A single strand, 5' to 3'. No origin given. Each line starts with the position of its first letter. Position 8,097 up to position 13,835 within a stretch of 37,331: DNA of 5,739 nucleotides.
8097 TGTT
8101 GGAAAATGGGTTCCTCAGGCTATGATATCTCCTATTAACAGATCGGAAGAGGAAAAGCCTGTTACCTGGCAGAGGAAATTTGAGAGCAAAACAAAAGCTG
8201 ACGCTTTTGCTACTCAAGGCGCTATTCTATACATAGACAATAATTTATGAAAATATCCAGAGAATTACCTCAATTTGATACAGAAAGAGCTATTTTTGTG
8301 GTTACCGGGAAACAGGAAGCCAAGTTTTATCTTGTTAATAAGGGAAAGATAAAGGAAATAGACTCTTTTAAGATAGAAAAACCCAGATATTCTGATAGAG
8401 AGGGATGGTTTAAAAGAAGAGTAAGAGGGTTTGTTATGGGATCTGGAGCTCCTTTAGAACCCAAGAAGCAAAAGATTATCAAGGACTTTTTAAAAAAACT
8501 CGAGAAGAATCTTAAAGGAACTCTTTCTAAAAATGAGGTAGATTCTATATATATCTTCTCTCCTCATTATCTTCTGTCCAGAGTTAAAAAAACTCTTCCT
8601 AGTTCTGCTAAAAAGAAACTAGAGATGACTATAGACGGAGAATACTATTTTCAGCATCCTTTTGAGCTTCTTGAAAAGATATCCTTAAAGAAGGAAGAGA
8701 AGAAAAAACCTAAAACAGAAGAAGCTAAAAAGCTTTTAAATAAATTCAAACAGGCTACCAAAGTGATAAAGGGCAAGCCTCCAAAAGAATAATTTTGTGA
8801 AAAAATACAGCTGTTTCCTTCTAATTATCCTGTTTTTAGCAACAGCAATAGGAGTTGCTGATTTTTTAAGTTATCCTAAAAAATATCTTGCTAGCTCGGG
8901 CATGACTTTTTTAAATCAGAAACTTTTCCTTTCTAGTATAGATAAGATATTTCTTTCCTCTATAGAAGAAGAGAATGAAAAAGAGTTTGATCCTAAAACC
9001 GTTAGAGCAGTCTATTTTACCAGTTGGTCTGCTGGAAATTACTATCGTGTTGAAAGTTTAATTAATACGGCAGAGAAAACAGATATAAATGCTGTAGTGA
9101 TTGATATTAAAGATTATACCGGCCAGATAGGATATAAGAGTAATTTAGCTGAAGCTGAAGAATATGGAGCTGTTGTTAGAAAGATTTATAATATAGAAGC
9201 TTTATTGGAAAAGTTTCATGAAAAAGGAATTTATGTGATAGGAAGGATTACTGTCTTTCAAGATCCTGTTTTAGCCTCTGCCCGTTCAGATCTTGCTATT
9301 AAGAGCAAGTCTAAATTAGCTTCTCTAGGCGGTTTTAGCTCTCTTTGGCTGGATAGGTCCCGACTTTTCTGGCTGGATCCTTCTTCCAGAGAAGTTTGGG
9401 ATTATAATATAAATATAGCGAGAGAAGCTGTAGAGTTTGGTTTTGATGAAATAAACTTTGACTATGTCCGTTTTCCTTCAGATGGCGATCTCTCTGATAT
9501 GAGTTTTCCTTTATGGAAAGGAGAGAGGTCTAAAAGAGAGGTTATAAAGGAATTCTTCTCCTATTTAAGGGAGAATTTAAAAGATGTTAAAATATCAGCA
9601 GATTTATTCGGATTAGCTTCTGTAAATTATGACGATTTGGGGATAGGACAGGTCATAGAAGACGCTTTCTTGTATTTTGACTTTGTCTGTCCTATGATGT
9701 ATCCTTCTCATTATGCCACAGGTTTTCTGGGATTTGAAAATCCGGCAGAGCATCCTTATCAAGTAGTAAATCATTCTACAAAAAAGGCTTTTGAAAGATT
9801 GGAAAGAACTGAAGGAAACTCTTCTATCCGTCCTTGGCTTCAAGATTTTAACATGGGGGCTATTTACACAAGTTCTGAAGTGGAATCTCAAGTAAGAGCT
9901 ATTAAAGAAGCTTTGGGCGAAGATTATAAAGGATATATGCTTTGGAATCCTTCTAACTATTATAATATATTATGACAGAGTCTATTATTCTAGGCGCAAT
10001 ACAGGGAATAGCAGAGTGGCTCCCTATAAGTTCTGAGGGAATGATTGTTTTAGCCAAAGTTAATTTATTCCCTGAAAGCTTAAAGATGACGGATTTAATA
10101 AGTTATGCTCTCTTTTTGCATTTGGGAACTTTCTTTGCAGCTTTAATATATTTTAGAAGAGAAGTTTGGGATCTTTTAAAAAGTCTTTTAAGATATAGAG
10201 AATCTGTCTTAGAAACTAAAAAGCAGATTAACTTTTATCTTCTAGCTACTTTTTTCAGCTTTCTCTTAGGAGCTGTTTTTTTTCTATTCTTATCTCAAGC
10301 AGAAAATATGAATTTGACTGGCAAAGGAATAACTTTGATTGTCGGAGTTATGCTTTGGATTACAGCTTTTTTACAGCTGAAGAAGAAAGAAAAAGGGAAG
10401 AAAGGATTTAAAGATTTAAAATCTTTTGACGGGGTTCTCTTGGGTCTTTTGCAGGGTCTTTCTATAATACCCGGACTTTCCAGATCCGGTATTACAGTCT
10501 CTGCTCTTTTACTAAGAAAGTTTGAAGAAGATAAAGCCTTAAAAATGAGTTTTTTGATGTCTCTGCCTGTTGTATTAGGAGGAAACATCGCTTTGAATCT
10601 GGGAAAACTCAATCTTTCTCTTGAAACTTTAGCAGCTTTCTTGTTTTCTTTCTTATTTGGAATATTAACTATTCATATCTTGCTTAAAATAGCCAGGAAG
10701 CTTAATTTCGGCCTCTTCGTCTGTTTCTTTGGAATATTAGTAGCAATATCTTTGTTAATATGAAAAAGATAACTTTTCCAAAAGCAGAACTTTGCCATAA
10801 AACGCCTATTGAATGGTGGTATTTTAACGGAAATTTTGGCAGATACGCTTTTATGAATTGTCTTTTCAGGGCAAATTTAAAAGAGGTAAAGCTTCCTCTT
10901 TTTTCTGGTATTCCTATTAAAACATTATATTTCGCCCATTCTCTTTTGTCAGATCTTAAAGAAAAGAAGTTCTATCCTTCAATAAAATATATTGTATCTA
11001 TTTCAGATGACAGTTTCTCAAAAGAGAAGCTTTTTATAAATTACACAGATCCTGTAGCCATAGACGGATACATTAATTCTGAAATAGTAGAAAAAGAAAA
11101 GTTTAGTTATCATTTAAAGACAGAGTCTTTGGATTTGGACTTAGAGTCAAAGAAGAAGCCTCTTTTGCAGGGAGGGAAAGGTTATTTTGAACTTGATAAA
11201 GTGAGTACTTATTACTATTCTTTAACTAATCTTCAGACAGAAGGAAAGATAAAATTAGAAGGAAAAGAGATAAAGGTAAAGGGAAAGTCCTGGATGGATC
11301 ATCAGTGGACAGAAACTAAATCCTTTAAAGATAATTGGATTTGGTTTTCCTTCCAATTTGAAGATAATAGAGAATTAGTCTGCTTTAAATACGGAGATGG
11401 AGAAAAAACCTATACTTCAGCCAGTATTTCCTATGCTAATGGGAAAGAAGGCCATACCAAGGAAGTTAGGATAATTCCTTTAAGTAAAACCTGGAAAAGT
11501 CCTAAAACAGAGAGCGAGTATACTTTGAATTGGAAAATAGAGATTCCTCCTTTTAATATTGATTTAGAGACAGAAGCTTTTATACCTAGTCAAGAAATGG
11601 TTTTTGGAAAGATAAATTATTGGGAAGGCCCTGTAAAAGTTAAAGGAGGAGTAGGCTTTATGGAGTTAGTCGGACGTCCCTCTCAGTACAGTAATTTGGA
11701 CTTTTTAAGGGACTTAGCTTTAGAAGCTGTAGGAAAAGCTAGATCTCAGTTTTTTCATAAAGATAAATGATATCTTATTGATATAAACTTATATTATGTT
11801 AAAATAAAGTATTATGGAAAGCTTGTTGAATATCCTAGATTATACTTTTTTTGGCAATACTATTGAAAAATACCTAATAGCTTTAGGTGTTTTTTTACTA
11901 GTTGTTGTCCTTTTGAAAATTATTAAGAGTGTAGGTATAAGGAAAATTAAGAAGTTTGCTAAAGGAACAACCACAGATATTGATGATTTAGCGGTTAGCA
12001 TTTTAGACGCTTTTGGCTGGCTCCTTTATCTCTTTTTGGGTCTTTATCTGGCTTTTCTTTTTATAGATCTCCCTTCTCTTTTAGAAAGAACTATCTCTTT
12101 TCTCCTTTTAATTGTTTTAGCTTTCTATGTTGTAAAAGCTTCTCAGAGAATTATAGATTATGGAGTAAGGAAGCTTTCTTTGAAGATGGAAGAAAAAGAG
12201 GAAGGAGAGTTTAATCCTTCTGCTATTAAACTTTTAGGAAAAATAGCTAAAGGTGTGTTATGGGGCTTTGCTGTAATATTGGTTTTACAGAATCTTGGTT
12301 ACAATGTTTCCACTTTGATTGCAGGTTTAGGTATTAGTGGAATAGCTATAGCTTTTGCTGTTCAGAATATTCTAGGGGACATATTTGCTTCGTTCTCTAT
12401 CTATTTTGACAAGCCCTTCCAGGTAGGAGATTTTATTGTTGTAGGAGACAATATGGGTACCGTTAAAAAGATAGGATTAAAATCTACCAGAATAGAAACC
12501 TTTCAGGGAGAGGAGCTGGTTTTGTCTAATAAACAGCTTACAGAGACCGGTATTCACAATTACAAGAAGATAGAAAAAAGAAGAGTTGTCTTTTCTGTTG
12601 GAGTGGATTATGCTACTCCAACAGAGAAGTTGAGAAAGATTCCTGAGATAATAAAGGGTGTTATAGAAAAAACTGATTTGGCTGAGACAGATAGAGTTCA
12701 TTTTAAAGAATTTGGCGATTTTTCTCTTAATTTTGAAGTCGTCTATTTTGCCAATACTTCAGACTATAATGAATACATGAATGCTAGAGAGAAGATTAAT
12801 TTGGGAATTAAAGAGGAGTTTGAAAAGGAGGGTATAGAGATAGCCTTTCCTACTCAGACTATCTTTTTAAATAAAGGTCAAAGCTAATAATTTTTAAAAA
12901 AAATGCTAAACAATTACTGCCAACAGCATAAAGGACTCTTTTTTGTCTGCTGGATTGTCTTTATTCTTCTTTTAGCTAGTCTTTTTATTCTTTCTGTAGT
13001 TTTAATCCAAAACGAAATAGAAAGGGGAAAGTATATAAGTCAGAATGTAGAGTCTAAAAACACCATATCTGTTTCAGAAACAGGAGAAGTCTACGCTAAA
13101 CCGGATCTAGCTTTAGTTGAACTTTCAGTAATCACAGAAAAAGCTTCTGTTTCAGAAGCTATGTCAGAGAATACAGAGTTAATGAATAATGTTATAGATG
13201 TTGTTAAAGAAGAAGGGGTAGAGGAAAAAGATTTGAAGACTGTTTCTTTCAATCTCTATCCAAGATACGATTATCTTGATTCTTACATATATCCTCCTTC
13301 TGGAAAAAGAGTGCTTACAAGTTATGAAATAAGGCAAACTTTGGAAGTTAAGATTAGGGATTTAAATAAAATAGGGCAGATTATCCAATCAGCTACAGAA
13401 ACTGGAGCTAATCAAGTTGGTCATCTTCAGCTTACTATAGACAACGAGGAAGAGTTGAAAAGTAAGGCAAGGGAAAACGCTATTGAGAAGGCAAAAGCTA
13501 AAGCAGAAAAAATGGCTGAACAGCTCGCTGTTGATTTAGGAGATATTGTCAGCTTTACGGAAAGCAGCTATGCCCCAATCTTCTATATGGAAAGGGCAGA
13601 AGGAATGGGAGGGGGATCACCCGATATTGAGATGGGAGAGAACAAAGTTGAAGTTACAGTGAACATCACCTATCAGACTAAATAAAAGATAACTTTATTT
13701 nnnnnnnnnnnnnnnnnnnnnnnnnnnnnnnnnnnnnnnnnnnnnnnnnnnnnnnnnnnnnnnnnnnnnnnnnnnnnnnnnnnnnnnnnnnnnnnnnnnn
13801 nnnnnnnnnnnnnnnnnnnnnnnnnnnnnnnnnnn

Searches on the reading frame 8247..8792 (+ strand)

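Call 14: search_protein_families(library=pfam, proteins=[window:8247-8792:+])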
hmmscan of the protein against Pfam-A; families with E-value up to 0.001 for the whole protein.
window:8247-8792:+ (181 aa): 2 families
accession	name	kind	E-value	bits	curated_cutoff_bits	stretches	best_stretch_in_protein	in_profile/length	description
PF18856.6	baeRF_family12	-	7.2e-06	27.1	27.7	1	17-134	4-127/138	Bacterial archaeo-eukaryotic release factor family 12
PF10116.14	Host_attach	-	1.4e-05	26.1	26.7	1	18-142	3-135/138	Protein required for attachment to host cells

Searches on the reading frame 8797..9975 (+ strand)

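Call 14: search_protein_families(library=pfam, proteins=[window:8797-9975:+])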
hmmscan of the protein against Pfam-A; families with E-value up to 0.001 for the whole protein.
window:8797-9975:+ (392 aa): 1 family
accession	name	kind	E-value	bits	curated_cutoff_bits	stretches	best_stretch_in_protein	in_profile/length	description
PF13200.12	DUF4015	-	3.4e-100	335.6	27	1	71-389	1-313/313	Putative glycosyl hydrolase domain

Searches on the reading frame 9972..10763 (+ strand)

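Call 48: search_protein_families(library=pfam, proteins=[window:9972-10763:+])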
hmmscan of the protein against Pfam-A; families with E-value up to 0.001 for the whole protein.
window:9972-10763:+ (263 aa): 1 family
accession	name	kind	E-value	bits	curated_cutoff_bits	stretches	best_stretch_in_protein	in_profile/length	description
PF02673.24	BacA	-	8.9e-49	166.9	33.4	1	5-255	2-253/257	Bacitracin resistance protein BacA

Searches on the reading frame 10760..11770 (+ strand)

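Call 48: search_protein_families(library=pfam, proteins=[window:10760-11770:+])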
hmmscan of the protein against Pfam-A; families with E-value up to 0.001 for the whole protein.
window:10760-11770:+ (336 aa): 2 families
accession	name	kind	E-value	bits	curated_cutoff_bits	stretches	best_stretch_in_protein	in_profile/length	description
PF07143.17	CrtC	-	6.2e-27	95.7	22.5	1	17-184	1-167/168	CrtC N-terminal lipocalin domain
PF17186.10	Lipocalin_9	-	4.9e-25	88.6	26.2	1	192-305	7-130/131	Lipocalin-like domain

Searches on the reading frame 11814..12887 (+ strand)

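Call 48: search_protein_families(library=pfam, proteins=[window:11814-12887:+])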
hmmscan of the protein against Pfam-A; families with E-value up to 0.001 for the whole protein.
window:11814-12887:+ (357 aa): 3 families
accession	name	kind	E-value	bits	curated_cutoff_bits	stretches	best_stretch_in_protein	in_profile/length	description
PF21082.3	MS_channel_3rd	-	1.3e-20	74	21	1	258-343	1-88/88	Mechanosensitive ion channel MscS, C-terminal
PF00924.24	MS_channel_2nd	-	1.9e-19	70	20.2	1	185-252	1-68/68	Mechanosensitive ion channel, beta-domain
PF21088.3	MS_channel_1st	-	1e-08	35.4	23.1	1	144-184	2-42/42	Mechanosensitive ion channel, transmembrane helices 2/3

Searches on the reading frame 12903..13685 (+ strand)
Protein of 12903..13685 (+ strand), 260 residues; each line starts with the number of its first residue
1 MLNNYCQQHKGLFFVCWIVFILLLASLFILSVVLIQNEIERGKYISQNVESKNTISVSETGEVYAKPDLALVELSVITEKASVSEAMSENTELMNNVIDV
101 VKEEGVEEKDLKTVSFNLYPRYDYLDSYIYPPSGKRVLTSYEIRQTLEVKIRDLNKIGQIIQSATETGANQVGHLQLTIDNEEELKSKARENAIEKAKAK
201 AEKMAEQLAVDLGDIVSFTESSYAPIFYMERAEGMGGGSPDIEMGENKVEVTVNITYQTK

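Call 48: search_protein_families(library=pfam, proteins=[window:12903-13685:+])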
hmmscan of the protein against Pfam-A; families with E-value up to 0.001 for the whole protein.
window:12903-13685:+ (260 aa): 1 family
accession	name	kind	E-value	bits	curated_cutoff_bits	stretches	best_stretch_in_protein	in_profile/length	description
PF04402.19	SIMPL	-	3.9e-52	177.9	25.2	1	55-257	1-205/205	Protein of unknown function (DUF541)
